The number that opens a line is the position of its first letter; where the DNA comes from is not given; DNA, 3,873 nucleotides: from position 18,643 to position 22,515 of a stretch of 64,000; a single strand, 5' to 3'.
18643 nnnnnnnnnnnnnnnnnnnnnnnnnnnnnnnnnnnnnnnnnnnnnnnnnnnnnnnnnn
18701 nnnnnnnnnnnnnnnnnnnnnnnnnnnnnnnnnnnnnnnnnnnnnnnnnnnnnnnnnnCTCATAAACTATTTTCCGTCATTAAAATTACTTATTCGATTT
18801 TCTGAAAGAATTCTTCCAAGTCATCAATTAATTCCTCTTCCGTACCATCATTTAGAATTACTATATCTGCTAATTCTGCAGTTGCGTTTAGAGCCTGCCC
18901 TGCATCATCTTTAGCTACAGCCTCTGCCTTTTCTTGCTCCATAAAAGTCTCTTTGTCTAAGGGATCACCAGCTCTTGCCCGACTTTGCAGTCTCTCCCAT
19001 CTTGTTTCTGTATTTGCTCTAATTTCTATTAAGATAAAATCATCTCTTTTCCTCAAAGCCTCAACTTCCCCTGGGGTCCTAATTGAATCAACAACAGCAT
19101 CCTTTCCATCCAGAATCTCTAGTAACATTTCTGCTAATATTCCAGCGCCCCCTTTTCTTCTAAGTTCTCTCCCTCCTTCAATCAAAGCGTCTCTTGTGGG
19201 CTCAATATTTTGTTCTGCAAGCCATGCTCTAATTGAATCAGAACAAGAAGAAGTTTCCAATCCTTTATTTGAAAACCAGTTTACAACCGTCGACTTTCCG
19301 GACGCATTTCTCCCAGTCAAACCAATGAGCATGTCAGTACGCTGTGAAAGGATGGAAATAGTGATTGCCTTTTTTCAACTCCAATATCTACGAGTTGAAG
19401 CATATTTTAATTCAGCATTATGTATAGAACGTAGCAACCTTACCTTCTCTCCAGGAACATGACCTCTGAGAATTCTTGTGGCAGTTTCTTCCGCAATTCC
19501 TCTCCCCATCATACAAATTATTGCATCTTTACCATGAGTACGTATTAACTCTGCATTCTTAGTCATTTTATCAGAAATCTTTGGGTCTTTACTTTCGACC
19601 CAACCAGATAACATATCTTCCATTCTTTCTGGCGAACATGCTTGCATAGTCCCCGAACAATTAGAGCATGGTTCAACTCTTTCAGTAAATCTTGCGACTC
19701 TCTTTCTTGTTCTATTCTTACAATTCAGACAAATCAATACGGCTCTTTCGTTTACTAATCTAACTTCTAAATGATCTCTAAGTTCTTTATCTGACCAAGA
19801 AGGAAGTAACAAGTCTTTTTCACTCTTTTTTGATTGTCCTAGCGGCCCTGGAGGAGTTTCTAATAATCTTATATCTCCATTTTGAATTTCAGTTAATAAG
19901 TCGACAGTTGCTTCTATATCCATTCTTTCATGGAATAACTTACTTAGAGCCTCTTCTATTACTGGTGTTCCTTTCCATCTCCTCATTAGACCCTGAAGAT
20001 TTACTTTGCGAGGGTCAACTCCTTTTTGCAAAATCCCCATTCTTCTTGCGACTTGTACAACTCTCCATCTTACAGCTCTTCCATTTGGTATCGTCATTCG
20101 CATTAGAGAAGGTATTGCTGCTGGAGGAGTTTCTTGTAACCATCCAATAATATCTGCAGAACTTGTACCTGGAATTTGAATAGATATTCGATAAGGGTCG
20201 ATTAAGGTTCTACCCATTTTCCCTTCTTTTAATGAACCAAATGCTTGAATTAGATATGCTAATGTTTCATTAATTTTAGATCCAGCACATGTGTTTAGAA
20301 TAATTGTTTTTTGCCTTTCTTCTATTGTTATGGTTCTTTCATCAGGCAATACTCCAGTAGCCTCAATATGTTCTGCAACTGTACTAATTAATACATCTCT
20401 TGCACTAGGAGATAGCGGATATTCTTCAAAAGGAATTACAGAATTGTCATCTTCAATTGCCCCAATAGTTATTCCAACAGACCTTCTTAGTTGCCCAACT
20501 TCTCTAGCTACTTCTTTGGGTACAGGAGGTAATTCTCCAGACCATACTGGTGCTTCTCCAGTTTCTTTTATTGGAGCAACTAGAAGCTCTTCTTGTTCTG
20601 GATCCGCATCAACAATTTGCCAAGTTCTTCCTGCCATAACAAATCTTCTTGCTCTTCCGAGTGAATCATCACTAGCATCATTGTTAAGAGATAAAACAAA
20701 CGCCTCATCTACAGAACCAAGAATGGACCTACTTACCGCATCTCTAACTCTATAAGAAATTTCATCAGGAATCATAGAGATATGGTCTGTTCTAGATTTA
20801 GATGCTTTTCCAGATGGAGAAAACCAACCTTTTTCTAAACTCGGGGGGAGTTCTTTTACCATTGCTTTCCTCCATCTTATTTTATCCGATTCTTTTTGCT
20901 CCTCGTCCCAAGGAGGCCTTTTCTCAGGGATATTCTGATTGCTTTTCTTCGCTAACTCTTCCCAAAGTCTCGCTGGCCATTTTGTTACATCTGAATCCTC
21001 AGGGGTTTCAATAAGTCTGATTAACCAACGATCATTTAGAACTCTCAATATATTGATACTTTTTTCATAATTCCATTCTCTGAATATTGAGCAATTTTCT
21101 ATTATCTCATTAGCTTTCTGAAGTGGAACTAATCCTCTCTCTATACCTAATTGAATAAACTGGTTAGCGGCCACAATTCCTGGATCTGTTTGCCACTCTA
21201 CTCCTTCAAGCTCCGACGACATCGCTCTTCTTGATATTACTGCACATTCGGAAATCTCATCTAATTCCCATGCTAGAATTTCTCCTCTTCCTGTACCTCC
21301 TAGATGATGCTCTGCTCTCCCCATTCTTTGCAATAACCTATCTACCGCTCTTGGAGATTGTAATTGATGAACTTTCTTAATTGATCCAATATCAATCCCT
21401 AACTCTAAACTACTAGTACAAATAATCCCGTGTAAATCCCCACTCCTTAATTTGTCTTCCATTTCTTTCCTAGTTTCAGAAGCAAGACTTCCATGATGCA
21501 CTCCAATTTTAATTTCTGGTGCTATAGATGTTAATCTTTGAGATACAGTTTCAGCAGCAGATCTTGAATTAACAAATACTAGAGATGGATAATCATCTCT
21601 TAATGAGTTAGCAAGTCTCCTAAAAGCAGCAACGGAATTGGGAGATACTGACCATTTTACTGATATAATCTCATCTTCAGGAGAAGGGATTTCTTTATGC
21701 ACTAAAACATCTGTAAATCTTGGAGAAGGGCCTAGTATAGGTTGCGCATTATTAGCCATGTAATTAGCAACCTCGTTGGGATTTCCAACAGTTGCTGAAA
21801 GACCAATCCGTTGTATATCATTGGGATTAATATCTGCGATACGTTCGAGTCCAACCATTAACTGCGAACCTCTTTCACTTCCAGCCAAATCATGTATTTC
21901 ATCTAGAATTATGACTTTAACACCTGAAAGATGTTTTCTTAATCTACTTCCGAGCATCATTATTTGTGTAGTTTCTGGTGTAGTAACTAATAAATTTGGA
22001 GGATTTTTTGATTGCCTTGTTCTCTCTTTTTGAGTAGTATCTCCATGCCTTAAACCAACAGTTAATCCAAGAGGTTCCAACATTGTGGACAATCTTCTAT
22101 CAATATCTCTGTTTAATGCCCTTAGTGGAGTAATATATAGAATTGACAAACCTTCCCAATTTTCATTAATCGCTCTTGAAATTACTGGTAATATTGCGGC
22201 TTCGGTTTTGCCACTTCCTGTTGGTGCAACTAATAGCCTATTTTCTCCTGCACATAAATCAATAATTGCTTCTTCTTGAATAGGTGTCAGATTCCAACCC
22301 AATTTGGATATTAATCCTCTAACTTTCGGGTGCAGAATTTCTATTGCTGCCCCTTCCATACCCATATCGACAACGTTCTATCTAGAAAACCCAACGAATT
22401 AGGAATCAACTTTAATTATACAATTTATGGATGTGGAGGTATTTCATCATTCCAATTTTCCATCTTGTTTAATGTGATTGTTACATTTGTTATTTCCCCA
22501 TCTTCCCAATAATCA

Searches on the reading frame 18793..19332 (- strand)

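Call 25: search_protein_families(library=pfam, proteins=[window:18793-19332:-], max_evalue=0.01)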
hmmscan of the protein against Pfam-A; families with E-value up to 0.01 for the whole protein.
window:18793-19332:- (180 aa): 3 families
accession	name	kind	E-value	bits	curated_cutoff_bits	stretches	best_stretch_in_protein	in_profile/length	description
PF13238.12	AAA_18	-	5.6e-08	33.7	29.4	1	3-119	1-112/128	AAA domain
PF13207.12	AAA_17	-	2.2e-05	25.2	27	1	7-128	2-133/136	AAA domain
PF01121.26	CoaE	-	0.00022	21.4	27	1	1-26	1-26/180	Dephospho-CoA kinase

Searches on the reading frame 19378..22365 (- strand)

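Call 25: search_protein_families(library=pfam, proteins=[window:19378-22365:-], max_evalue=0.01)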
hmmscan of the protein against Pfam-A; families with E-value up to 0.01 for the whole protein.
window:19378-22365:- (996 aa): 5 families
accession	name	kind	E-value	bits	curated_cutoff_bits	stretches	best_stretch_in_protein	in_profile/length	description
PF00270.35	DEAD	-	6.4e-37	127.3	26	1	27-196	1-164/167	DEAD/DEAH box helicase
PF08494.16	DEAD_assoc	-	2.3e-23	83.5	23.5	1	673-841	1-189/191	DEAD/H associated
PF00271.37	Helicase_C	-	3.2e-17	63.2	23.5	1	255-351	12-106/110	Helicase conserved C-terminal domain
PF04851.21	ResIII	-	6.2e-10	39.7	22.5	1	26-193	4-162/164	Type III restriction enzyme, res subunit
PF22590.2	Cas3-like_C_2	-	0.0011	19.7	27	1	262-353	6-103/106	CRISPR-associated nuclease/helicase Cas3, C-terminal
